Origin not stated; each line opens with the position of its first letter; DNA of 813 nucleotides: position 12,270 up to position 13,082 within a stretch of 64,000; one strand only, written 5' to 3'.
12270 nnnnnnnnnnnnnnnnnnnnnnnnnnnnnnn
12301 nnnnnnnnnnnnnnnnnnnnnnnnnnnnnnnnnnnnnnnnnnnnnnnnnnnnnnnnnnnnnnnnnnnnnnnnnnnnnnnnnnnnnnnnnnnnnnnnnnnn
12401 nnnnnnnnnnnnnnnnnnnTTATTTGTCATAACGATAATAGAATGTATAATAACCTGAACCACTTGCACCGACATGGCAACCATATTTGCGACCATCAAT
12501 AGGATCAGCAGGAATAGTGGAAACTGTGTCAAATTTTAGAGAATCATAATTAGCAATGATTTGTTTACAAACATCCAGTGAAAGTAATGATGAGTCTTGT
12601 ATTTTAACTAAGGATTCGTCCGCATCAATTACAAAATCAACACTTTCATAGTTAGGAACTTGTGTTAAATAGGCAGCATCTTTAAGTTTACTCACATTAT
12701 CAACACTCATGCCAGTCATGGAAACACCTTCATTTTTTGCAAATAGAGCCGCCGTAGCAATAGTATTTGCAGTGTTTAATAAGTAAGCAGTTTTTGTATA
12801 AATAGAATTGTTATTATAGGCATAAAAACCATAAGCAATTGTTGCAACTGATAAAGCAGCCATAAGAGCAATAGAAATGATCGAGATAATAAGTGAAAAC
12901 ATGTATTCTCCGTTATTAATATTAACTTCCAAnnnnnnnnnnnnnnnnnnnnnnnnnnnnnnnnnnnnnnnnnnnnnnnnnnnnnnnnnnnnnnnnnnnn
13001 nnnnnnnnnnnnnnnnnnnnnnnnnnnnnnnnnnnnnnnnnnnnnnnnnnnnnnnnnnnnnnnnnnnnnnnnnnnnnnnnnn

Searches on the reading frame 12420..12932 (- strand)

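Call 4: search_protein_families(library=pfam, proteins=[window:12420-12902:-], max_evalue=1)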
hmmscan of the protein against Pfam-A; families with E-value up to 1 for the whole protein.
window:12420-12902:- (160 aa): 0 families

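Call 5: search_protein_families(library=phrogs, proteins=[window:12420-12902:-], max_evalue=0.1)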
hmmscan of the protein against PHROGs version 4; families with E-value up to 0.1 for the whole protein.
window:12420-12902:- (160 aa): 0 families

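Call 87: search_protein_families(library=ncbifam, proteins=[window:12420-12932:-], max_evalue=1)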
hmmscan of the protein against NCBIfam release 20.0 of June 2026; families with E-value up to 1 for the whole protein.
window:12420-12932:- (170 aa): 3 families
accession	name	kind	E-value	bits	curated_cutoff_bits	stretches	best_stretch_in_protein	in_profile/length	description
NF052522.1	TafE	equivalog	0.037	13.8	155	1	47-120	74-142/176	TafE family fimbrial adapter protein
NF004371.0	PRK05740.1-1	equivalog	0.11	12.7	109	1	20-85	17-80/126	preprotein translocase subunit SecE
NF033232.1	small_YtzI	equivalog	0.29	10.5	33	1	11-39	2-29/41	YtzI protein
